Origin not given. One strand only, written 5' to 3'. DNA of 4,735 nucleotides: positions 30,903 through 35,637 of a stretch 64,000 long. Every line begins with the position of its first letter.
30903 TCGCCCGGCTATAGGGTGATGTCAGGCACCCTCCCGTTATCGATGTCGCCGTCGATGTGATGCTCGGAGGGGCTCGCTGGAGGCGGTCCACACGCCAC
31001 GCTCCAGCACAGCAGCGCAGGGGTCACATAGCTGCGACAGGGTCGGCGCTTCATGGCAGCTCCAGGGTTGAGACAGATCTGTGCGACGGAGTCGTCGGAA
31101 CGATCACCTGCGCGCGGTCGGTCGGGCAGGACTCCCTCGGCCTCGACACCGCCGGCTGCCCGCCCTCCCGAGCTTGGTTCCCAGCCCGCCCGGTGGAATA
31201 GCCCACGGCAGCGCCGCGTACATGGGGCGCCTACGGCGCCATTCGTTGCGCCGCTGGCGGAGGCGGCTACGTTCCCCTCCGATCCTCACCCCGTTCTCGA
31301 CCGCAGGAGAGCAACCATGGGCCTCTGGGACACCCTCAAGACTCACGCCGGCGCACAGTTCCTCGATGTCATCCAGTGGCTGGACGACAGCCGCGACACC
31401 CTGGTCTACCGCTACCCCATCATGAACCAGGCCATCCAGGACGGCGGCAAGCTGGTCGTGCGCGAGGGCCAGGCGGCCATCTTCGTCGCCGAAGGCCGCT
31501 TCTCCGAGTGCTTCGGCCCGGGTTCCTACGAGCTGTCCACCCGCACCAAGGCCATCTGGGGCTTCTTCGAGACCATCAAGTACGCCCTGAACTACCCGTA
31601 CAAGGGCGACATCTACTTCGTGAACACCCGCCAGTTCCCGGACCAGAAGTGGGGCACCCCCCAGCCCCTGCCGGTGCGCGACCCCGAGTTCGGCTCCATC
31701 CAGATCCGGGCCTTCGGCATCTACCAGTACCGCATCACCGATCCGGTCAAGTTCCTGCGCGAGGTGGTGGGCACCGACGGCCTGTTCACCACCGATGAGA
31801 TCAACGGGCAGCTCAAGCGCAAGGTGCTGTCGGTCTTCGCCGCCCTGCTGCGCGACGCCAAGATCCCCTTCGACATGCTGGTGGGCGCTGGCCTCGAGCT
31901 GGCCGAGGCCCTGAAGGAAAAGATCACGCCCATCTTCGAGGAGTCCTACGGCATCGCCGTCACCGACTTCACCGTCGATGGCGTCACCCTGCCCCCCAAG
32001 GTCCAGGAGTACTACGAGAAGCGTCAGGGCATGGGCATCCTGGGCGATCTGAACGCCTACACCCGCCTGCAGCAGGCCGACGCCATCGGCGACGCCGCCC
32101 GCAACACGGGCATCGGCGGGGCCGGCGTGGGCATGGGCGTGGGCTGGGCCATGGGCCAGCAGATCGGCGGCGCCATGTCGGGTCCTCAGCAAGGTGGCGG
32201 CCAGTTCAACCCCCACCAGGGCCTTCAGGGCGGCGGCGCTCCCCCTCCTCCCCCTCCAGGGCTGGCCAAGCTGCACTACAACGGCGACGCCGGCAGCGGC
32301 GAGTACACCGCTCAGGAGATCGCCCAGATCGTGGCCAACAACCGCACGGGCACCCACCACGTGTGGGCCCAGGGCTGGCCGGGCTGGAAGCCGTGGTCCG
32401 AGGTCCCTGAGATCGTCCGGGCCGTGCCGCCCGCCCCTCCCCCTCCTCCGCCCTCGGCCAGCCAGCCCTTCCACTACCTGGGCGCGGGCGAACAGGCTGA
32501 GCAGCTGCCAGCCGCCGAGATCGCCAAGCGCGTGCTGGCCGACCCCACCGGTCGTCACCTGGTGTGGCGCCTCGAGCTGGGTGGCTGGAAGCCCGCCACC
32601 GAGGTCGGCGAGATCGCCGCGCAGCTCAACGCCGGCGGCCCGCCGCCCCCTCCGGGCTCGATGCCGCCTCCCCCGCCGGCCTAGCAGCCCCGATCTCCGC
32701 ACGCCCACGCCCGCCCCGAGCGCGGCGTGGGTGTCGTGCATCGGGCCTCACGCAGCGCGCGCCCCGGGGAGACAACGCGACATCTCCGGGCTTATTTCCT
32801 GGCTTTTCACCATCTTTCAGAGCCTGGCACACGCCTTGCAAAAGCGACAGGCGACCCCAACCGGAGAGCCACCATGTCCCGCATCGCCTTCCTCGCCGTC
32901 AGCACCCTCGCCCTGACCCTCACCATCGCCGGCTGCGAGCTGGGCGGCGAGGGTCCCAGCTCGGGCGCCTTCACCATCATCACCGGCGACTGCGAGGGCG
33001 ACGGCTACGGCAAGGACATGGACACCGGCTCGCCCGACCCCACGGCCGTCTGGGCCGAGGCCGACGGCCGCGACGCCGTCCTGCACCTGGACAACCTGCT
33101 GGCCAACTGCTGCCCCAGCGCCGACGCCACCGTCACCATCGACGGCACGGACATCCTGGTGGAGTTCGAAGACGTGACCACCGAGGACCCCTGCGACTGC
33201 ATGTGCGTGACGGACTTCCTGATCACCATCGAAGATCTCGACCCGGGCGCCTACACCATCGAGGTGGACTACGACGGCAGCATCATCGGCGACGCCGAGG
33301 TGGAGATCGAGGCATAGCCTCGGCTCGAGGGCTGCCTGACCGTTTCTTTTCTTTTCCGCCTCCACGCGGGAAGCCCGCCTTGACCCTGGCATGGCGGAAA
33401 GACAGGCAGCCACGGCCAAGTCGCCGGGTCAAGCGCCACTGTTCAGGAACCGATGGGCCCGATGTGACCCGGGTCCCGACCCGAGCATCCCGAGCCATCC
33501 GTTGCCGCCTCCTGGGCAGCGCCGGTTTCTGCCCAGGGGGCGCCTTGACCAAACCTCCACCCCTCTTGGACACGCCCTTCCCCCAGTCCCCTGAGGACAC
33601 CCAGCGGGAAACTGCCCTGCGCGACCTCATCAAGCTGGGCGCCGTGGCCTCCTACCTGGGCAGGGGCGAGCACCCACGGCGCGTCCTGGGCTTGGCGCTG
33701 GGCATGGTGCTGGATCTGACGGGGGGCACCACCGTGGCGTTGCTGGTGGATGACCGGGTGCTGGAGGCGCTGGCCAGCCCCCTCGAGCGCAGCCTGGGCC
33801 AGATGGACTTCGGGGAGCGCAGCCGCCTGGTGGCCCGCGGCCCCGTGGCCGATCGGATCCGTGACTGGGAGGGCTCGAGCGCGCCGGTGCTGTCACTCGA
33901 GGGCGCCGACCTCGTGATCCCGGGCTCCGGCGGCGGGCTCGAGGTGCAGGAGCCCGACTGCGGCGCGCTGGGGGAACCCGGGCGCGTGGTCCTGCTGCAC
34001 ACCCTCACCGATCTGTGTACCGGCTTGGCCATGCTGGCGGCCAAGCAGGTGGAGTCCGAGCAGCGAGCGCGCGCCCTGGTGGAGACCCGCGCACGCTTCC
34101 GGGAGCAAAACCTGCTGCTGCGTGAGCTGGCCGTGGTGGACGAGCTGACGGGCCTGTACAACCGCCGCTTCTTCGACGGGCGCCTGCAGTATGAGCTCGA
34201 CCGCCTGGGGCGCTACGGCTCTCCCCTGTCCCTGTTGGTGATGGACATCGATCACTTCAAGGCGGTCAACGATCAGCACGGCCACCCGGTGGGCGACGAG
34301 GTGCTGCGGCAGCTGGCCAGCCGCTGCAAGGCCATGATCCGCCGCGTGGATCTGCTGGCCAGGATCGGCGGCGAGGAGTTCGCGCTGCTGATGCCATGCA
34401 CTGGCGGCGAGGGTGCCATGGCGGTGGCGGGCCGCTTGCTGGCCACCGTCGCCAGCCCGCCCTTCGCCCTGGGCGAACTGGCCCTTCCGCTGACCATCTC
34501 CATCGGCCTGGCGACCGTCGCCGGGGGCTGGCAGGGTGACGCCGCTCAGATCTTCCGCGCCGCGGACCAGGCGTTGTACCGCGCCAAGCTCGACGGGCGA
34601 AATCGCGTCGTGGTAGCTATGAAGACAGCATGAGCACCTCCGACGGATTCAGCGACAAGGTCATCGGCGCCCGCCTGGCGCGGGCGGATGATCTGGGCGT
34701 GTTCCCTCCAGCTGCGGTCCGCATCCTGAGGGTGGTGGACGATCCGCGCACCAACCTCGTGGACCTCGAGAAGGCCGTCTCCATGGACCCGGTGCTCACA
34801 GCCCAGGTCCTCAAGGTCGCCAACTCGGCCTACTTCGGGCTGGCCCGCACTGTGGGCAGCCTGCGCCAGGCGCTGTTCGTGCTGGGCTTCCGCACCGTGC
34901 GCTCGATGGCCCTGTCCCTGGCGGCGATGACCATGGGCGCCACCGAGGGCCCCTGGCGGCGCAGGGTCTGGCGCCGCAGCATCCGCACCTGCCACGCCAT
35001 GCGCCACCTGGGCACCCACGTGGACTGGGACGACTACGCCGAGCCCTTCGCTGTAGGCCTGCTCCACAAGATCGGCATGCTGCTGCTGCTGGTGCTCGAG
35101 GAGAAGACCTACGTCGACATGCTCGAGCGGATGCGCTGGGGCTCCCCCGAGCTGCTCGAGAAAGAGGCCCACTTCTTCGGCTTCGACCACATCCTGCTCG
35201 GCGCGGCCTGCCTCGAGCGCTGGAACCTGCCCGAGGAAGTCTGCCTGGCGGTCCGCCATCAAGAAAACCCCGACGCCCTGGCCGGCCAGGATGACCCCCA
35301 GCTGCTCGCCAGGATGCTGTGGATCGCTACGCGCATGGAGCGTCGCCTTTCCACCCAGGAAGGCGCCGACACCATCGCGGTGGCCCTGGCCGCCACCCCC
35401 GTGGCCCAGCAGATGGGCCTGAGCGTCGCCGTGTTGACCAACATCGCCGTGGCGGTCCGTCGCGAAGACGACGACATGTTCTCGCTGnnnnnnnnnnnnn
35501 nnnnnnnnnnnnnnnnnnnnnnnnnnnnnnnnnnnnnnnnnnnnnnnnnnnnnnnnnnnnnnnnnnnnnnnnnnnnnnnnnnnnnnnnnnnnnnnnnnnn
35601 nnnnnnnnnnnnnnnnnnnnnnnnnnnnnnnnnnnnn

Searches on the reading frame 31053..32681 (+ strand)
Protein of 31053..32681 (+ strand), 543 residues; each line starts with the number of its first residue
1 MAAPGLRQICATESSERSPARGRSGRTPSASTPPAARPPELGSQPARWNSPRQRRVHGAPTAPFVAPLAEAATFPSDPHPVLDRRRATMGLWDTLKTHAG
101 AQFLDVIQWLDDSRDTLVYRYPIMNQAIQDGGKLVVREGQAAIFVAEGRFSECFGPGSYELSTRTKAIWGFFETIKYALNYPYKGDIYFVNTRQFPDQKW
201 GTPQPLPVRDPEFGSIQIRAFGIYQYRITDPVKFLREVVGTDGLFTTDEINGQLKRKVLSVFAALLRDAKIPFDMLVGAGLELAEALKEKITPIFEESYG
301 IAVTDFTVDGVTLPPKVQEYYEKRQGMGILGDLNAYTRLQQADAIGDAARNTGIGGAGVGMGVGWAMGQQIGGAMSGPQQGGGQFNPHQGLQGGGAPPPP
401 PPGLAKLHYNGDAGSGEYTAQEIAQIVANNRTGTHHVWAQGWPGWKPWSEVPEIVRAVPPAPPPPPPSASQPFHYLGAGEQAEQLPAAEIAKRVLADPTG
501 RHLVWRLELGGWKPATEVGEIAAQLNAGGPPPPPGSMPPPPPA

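Call 22: search_protein_families(library=pfam, proteins=[window:31053-32681:+], max_evalue=0.0001)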
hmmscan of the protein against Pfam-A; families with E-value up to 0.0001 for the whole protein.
window:31053-32681:+ (543 aa): 3 families
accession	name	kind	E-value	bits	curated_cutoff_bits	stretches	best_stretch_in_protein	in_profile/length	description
PF13421.11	Band_7_1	-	8.1e-65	218.8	24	1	118-328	1-210/211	SPFH domain-Band 7 family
PF01145.31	Band_7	-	8e-12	46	23.6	1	135-327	2-161/176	SPFH domain / Band 7 family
PF14237.11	GYF_2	-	1.7e-09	37.8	25.8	1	410-453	6-49/50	GYF domain 2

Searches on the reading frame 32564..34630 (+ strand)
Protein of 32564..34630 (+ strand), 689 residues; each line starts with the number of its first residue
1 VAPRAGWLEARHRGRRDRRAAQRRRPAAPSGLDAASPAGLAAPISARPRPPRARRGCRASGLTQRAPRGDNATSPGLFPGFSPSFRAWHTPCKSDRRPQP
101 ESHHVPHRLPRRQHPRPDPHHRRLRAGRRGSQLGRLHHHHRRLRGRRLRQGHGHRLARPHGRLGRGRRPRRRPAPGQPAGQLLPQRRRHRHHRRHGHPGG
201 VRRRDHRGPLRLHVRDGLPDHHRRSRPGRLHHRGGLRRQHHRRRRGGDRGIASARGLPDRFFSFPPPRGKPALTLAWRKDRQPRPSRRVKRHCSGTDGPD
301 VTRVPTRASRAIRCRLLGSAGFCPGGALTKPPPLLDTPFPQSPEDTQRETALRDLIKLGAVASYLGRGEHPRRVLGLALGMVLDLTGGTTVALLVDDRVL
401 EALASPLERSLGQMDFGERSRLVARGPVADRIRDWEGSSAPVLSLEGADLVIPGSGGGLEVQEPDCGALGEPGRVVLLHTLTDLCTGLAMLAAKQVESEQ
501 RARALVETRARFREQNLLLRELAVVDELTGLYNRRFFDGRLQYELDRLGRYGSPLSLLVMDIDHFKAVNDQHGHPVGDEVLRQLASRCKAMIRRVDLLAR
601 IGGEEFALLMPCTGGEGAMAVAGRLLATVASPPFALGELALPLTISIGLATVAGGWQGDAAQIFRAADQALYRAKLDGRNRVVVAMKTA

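Call 55: search_protein_families(library=pfam, proteins=[window:32564-34630:+], max_evalue=0.0001)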
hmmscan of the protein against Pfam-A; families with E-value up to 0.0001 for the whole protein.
window:32564-34630:+ (689 aa): 1 family
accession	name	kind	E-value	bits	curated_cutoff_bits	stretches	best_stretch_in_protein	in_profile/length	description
PF00990.26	GGDEF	-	2e-43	148.4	23.8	1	523-681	1-161/161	Diguanylate cyclase, GGDEF domain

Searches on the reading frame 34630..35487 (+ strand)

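Call 22: search_protein_families(library=pfam, proteins=[window:34630-35487:+], max_evalue=0.0001)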
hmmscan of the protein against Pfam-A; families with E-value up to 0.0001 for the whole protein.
window:34630-35487:+ (286 aa): 1 family
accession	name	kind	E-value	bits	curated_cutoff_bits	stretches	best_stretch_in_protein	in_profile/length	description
PF08668.18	HDOD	-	2.3e-48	164.7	22.9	1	24-214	3-196/196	HDOD domain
